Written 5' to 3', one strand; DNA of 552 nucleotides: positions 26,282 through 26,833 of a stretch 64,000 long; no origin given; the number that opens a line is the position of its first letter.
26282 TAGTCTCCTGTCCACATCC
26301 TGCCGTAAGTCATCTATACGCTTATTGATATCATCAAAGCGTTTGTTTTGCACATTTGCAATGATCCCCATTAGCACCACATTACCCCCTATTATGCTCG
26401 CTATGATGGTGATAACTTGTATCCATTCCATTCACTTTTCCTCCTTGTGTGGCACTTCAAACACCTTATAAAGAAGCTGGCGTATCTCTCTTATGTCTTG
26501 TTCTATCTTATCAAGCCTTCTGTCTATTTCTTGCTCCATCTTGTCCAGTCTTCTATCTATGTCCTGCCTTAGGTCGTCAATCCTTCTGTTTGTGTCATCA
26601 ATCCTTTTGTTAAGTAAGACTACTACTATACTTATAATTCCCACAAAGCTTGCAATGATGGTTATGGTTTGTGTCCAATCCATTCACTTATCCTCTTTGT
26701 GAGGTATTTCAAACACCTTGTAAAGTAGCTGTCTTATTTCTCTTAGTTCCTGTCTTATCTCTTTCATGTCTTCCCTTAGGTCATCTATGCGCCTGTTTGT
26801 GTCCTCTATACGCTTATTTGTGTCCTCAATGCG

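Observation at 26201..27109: Tandem array of four paralogous mini-genes upstream of the pilins: signal-anchor + hendecad coiled-coil modules + invariant tail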

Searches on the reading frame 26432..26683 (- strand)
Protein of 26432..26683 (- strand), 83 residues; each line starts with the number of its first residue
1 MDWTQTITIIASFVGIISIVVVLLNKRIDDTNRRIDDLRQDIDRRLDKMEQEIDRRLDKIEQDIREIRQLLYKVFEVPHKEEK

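Call 3: search_protein_families(library=pfam, proteins=[window:26432-26683:-], max_evalue=10)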
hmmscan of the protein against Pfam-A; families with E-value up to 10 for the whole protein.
window:26432-26683:- (83 aa): 27 families (the best 25 are shown)
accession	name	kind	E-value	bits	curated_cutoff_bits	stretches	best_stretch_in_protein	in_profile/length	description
PF24073.1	DUF7365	-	0.0012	19.4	27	1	7-74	14-80/101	Coiled-coil region of unknown function (DUF7365)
PF06103.16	DUF948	-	0.0067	17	37.2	1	13-75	13-78/89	Bacterial protein of unknown function (DUF948)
PF17072.10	Spike_torovirin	-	0.009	14.5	35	1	15-59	912-956/1272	Torovirinae spike glycoprotein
PF04513.17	Baculo_PEP_C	-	0.0092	16.5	38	1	18-65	37-84/140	Baculovirus polyhedron envelope protein, PEP, C terminus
PF03579.19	SHP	-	0.0097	16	27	1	7-29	24-46/65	Small hydrophobic protein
PF07743.18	HSCB_C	-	0.011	16.5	22.1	1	28-73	16-62/74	HSCB C-terminal oligomerisation domain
PF06009.19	Laminin_II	-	0.011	16.2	33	1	3-71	29-99/138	Laminin Domain II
PF19111.5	DUF5798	-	0.019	15.6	27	1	29-74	18-62/89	Family of unknown function (DUF5798)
PF16043.11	DUF4795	-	0.022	14.6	34.8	1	23-73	92-140/208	Domain of unknown function (DUF4795)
PF05508.16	Ran-binding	-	0.028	14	25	1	5-57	57-109/304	RanGTP-binding protein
PF14584.11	DUF4446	-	0.034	14.6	27.4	1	7-71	2-65/150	Protein of unknown function (DUF4446)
PF04740.18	LXG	-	0.04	14.2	26.5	1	28-74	143-189/202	LXG domain of WXG superfamily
PF11727.13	ISG65-75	-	0.05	13.3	25.1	1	19-76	75-135/281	Invariant surface glycoprotein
PF08702.15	Fib_alpha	-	0.064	13.9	29.9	2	42-75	22-55/143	Fibrinogen alpha/beta chain family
PF10241.14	KxDL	-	0.075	13.8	27.2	1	28-71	36-78/86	Uncharacterized conserved protein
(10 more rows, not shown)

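Call 4: search_protein_families(library=ncbifam, proteins=[window:26432-26683:-], max_evalue=10)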
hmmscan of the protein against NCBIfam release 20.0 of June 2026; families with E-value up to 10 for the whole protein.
window:26432-26683:- (83 aa): 19 families
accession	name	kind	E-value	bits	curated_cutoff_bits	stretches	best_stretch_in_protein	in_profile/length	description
NF005188.0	PRK06664.1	equivalog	0.00071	18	469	1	6-68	587-645/661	flagellar hook-associated protein FliD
NF001545.0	PRK00373.1-4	equivalog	0.0083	15.9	226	1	19-63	154-198/216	V-type ATP synthase subunit D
NF047516.1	LA_3659_fam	equivalog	0.0089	15.6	36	1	24-64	125-165/221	LA_3659 family protein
NF047514.1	SpiroCoCo_N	equivalog_domain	0.0089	15.6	75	1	24-64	125-165/221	SpiroCoCo family coiled-coil protein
NF004430.0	PRK05771.2-4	equivalog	0.0095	14.6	670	1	16-69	66-119/646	V-type ATP synthase subunit I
TIGR02169.1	SMC_prok_A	equivalog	0.013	13.2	729.4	1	24-74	391-440/1165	chromosome segregation protein SMC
TIGR02872.1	spore_ytvI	equivalog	0.028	13.8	198.15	1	7-71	60-125/341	sporulation integral membrane protein YtvI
NF038305.1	HpsJ_fam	subfamily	0.031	14.2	60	1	7-71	80-144/234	HpsJ family protein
TIGR01837.1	PHA_granule_1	subfamily_domain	0.043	13.9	94.7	1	31-82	46-97/118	poly(hydroxyalkanoate) granule-associated protein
NF010086.0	PRK13571.1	equivalog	0.047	12.2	693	1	8-63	163-216/510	anthranilate synthase component I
NF007973.0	PRK10697.1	equivalog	0.049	13.5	136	1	5-69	38-103/119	envelope stress response membrane protein PspC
NF046000.1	MAG1210_fam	subfamily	0.056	12.1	275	1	6-66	102-162/550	MAG1210 family protein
NF049847.1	FtsL_COG5462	equivalog_domain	0.077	12.7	50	1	8-45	4-42/85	cell division protein FtsL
TIGR00718.1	sda_alpha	equivalog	0.079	12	243.2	1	17-61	17-61/300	L-serine ammonia-lyase, iron-sulfur-dependent, subunit alpha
NF040877.1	SE1832_fam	equivalog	0.11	12.4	45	1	51-71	31-51/51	SE1832 family protein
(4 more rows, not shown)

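Call 6: find_homologous_proteins(query=window:26432-26683:-, max_evalue=0.001)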
Query window:26432-26683:- (83 aa): 147 proteins with E <= 0.001 among 152 candidates; the best 120 are listed.
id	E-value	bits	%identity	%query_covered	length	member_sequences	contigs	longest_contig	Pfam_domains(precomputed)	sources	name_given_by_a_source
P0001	1.6e-43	163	100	100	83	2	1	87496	-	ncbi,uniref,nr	ncbi:hypothetical protein [Hydrogenobacter hydrogenophilus]|uniref:Uncharacterized protein n=1 Tax=H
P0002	3.5e-35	137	80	100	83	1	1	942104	-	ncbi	-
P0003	3.2e-28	115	75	100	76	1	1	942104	-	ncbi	-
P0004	3.7e-28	115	72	95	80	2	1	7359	-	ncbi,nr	ncbi:MAG: hypothetical protein NZ526_03990 [Aquificaceae bacterium]|nr:hypothetical protein [Aquific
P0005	1.8e-27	112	65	100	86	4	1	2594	PF10805.15,PF23991.2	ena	-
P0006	2.1e-26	109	76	100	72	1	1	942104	-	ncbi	-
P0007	3.8e-25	105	66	100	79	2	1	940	-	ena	-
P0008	2.0e-24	103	64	100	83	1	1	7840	-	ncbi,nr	ncbi:hypothetical protein HRbin13_00751 [bacterium HR13]|nr:hypothetical protein HRbin13_00751 [bact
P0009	6.0e-24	101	63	100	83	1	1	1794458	-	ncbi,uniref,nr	ncbi:MAG: hypothetical protein KNN13_06550 [Hydrogenobacter thermophilus]|uniref:hypothetical protei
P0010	1.7e-23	100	63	100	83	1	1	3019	PF10805.15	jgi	jgi:uncharacterized membrane-anchored protein YhcB (DUF1043 family)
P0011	1.6e-22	97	63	100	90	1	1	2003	-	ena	-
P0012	3.9e-22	96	48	100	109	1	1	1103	PF10805.15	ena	-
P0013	6.5e-22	95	66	100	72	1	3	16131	-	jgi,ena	-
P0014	1.5e-21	94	65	100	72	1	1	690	-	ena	-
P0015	1.7e-21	93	64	100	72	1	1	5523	-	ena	-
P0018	2.7e-21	93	64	100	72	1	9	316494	-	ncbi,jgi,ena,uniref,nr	ncbi:hypothetical protein [Thermocrinis jamiesonii]|jgi:hypothetical protein|uniref:hypothetical pro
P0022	5.8e-21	92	66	100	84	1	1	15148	-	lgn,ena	-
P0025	8.6e-21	91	60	100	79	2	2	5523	PF01920.26,PF10805.15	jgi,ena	-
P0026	9.2e-21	91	60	100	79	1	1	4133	PF01920.26,PF10805.15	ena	-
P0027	9.8e-21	91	60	100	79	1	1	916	PF01920.26,PF10805.15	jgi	-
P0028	2.7e-20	90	59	100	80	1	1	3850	PF10805.15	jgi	-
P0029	2.9e-20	90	59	100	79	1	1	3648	PF10805.15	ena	-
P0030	3.0e-20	90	59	100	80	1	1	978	PF10805.15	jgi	-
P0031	3.4e-20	89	47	100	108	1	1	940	PF10805.15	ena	-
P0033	6.0e-20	89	58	100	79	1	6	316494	PF01920.26,PF10805.15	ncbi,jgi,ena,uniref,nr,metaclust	ncbi:hypothetical protein [Thermocrinis jamiesonii]|uniref:hypothetical protein n=1 Tax=Thermocrinis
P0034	6.2e-20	89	58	100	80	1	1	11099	PF01920.26,PF10805.15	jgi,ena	jgi:Prefoldin subunit.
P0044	1.2e-18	84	60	100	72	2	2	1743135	-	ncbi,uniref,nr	ncbi:hypothetical protein Hydth_1646 [Hydrogenobacter thermophilus TK-6]|uniref:Uncharacterized prot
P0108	6.7e-13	66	49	99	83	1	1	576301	-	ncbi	ncbi:hypothetical protein JCM9492_07240 [Aquifex pyrophilus]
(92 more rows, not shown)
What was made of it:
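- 26432..26683 (-): g3, 83 aa: same design, with two hendecad modules (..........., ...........). Identical to P0001 of Hydrogenobacter hydrogenophilus (call 6).
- Hydrothermia (call 6).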

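Call 12: find_encoding_contigs(protein=P0044, flank=6000, max_places=2)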
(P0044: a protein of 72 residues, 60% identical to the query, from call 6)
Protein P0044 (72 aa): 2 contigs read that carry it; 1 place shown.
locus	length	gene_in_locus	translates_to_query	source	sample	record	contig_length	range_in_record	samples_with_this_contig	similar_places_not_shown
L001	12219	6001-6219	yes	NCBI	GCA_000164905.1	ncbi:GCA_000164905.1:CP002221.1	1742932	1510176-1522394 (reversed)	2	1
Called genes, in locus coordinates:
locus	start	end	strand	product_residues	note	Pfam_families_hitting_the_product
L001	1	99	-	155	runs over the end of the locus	PF00578:AhpC-TSA, PF08534:Redoxin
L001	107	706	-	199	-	PF02223:Thymidylate_kin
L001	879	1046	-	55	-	-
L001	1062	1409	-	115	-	-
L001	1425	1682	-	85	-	PF15515:MvaI_BcnI (weak)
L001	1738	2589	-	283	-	PF02086:MethyltransfD12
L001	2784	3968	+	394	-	PF00809:Pterin_bind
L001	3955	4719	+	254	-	PF19293:CdaA_N, PF02457:DAC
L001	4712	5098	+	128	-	-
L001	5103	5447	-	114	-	PF01521:Fe-S_biosyn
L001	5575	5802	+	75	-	-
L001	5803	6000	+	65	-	-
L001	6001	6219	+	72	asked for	-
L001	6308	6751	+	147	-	PF07963:N_methyl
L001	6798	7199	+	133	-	PF07963:N_methyl (weak)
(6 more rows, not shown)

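Call 13: find_encoding_contigs(protein=P0018, flank=6000, max_places=2)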
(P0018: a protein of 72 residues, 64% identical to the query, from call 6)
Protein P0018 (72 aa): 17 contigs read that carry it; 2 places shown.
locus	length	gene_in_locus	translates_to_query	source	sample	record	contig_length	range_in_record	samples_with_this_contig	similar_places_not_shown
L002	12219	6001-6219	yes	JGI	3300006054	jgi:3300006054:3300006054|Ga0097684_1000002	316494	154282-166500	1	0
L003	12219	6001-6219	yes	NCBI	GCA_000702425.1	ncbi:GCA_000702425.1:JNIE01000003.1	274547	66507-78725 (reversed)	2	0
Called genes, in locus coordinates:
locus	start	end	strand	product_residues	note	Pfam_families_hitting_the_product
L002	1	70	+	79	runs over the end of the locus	-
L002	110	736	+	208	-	-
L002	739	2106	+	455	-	PF00460:Flg_bb_rod (weak), PF22692:LlgE_F_G_D1, PF07559:FlgE_D2, PF06429:Flg_bbr_C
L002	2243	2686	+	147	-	PF01258:zf-dskA_traR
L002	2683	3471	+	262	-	PF00465:Fe-ADH, PF13685:Fe-ADH_2, PF25137:ADH_Fe_C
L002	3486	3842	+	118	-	PF25137:ADH_Fe_C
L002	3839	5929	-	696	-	PF08206:OB_RNB, PF17876:CSD2, PF00773:RNB, PF00575:S1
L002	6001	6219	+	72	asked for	-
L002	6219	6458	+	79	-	PF10805:DUF2730 (weak), PF01920:Prefoldin_2 (weak)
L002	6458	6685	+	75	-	-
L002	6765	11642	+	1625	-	PF28373:PilY1_homolog_dom, PF05567:T4P_PilY1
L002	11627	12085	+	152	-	PF07963:N_methyl (weak)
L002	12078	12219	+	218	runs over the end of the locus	PF07963:N_methyl (weak)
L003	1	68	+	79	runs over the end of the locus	-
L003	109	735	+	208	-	-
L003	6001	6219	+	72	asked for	-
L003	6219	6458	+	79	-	PF10805:DUF2730 (weak), PF01920:Prefoldin_2 (weak)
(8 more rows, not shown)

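Call 14: find_encoding_contigs(protein=P0108, flank=6000, max_places=2)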
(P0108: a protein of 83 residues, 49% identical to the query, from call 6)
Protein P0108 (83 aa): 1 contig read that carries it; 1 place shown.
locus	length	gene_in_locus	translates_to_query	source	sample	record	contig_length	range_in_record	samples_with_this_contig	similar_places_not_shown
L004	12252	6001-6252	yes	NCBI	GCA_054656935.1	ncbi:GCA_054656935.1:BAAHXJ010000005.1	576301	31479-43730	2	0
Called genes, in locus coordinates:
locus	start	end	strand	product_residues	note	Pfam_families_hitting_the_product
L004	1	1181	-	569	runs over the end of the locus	PF00082:Peptidase_S8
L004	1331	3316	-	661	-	-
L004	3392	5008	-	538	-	PF00881:Nitroreductase (weak)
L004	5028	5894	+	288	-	PF01408:GFO_IDH_MocA (faint), PF01488:Shikimate_DH, PF02826:2-Hacid_dh_C, PF03446:NAD_binding_2, PF03807:F420_oxidored, PF07991:KARI_N (weak), PF14833:NAD_binding_11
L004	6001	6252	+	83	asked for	-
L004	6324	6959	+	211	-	PF00588:SpoU_methylase, PF12105:SpoU_methylas_C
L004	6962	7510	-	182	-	PF25084:LbH_EIF2B (weak), PF00132:Hexapep (weak), PF25084:LbH_EIF2B (weak), PF00132:Hexapep (weak)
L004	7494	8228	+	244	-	PF03744:BioW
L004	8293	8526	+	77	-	-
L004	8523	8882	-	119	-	-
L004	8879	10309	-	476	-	PF14691:Fer4_20, PF00070:Pyr_redox (weak), PF00890:FAD_binding_2 (weak), PF01266:DAO, PF01593:Amino_oxidase (weak), PF07992:Pyr_redox_2, PF13450:NAD_binding_8, PF00070:Pyr_redox, +6 more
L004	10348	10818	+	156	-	PF09335:VTT_dom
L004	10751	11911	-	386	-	PF13439:Glyco_transf_4, PF13579:Glyco_trans_4_4 (weak), PF00534:Glycos_transf_1, PF13692:Glyco_trans_1_4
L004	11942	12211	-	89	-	PF00216:Bac_DNA_binding, PF18291:HU-HIG (weak)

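Call 17: find_related_loci(query=A3, collection=genome_contigs, flank=8000)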
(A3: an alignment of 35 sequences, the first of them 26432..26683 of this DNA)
Query A3 (83 aa) in genome_contigs; peptide patterns used: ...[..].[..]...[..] (x = any residue, [..] = any of these).
36 stretches matched a pattern; 22 encode a relative of the query (tblastn E <= 1e-3); 21 distinct loci.
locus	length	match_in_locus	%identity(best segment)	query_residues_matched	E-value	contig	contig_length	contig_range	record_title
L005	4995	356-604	71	1-83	1e-35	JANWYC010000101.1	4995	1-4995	MAG: Aquificaceae bacterium isolate SKYG61 NODE_101_length_4995_cov_3.748272, whole genome shotgun sequence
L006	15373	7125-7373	58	1-83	3e-29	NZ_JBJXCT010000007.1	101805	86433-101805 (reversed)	Hydrogenobacter sp. Uz 6-8 NODE_7_length_101805_cov_667.186193, whole genome shotgun sequence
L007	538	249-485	61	1-83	8e-31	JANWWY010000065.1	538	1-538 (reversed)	MAG: Aquificaceae bacterium isolate SKYG33 NODE_65_length_538_cov_2.158351, whole genome shotgun sequence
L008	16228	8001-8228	61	1-83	1e-27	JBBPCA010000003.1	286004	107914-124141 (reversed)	Hydrogenobacter sp. RSW1 NODE_1_length_286004_cov_26.305845, whole genome shotgun sequence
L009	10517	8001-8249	54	1-83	2e-26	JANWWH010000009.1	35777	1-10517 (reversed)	MAG: Aquificaceae bacterium isolate SKYG16 NODE_9_length_35777_cov_3.670616, whole genome shotgun sequence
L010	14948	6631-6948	46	1-81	3e-25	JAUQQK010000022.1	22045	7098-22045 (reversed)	MAG: Aquificota bacterium isolate QZM4_1.bins.16.Tibet NODE_6095_length_22045_cov_14.310110, whole genome shotgun sequen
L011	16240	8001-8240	56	4-83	1e-24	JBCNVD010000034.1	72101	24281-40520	MAG: Aquificaceae bacterium isolate DT_Bin_41 contig34, whole genome shotgun sequence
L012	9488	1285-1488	55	1-83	3e-24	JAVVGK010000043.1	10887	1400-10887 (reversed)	MAG: Candidatus Hydrothermia bacterium isolate PSS.bin.3 NODE_988_length_10887_cov_83.917005, whole genome shotgun seque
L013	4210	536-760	52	1-82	4e-23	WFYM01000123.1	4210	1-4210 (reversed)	MAG: Aquificaceae bacterium isolate S141_94 k151_278892, whole genome shotgun sequence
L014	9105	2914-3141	49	1-83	6e-22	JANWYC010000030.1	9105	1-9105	MAG: Aquificaceae bacterium isolate SKYG61 NODE_30_length_9105_cov_2.679331, whole genome shotgun sequence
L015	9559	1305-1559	51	1-82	1e-21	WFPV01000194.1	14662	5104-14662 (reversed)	MAG: Aquifex sp. isolate S012_82_esom k151_51359, whole genome shotgun sequence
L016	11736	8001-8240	49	1-80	1e-21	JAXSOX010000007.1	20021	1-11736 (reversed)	MAG: Aquificaceae bacterium isolate SRBZ_201705_bins_161 SRBZ_201705_bins_161_scaffold_7, whole genome shotgun sequence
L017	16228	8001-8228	48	1-80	2e-20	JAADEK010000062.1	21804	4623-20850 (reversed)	MAG: Aquificota bacterium isolate L_MetaBat.209 contig-127_2057, whole genome shotgun sequence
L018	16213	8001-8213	53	1-75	4e-20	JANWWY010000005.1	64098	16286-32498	MAG: Aquificaceae bacterium isolate SKYG33 NODE_5_length_64098_cov_7.693769, whole genome shotgun sequence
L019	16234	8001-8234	46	1-82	4e-20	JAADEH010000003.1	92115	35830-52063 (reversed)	MAG: Aquificota bacterium isolate L_MetaBat.199 contig-127_74, whole genome shotgun sequence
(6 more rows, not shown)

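Call 25: search_protein_families(library=phrogs, proteins=[window:26432-26683:-], max_evalue=1)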
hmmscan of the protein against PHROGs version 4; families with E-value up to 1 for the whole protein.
window:26432-26683:- (83 aa): 48 families (the best 25 are shown)
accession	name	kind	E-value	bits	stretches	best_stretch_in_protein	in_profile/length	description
phrog_1009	-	unknown function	1.9e-07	32.1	1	2-68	10-82/103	-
phrog_1296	-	lysis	0.0002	22.3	1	4-71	5-71/93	holin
phrog_17025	-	unknown function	0.0018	19.7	1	2-68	2-71/103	-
phrog_7885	-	unknown function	0.0018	19.2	1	2-67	3-79/83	-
phrog_2767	-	unknown function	0.005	16.7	1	9-74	327-392/442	-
phrog_739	-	lysis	0.0056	17.9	1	9-64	10-78/122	Rz-like spanin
phrog_20854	-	unknown function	0.0092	17.5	1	15-62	14-63/73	-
phrog_462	-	other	0.011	16.9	1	4-61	12-72/101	lipoprotein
phrog_32285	-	unknown function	0.011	16.7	1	5-55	50-99/112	-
phrog_11953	-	DNA, RNA and nucleotide metabolism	0.012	16.4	1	22-71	10-59/154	exonuclease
phrog_3899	-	unknown function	0.013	16.7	1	2-65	6-71/107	-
phrog_25899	-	unknown function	0.016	15.8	1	8-70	28-91/144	-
phrog_5023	-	unknown function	0.016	15.2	1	7-71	306-369/412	-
phrog_17155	-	unknown function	0.018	15.8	1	24-65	129-167/277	-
phrog_9168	-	unknown function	0.023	15.2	1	4-70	34-102/267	-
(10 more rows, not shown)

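Call 26: search_protein_representatives(alignment_id=A3)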
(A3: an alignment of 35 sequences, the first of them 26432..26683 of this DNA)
Query: 35 sequences, 79 profile positions. Proteins with E-value up to 0.001 (for the whole library): 1089; up to 1e-10: 54; up to 1e-30: 2. The best 150 are listed.
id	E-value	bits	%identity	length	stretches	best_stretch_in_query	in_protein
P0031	1.4e-37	143.9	-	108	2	1-59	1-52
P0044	2.5e-31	123.9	-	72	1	1-79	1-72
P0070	7.1e-28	112.8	-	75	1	1-79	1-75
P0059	8.4e-28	112.5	-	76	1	1-79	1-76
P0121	7.4e-25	103.1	-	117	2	1-65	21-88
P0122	7.0e-23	96.8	-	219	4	30-77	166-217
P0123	2.0e-22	95.3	-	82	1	1-78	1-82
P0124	1.3e-21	92.7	-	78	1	1-77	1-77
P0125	1.3e-21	92.7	-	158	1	1-79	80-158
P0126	1.6e-21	92.4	-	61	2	1-41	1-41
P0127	3.8e-19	84.8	-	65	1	1-79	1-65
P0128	5.4e-19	84.3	-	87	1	1-79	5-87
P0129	1.8e-18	82.6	-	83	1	1-79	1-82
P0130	2.4e-17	79.0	-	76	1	2-77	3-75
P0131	2.6e-17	78.9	-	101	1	7-78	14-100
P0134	1.9e-15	72.9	-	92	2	24-71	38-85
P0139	8.4e-15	70.9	-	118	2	1-60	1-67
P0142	2.7e-14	69.3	-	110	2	2-58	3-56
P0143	5.4e-14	68.3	-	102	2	1-64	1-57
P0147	2.8e-13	66.0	-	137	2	1-58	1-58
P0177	3.0e-10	56.3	-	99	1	1-71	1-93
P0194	1.8e-09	53.8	-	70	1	1-71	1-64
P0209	5.0e-09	52.4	-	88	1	1-71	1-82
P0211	5.7e-09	52.2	-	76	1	1-70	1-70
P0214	6.8e-09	51.9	-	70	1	1-58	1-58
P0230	1.4e-08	51.0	-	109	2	1-64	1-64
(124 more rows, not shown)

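Call 27: search_dna_similar(query=window:26432-26683:-, collection=phages, mode=protein, max_evalue=1, max_rows=20)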
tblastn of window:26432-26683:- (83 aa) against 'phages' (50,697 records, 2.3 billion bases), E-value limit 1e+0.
No match.
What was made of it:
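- On DUF2730 / releasin (PF10805): No phage match (call 27).
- Tried and rejected: tblastn against 50,697 phage records gave no match (call 27).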
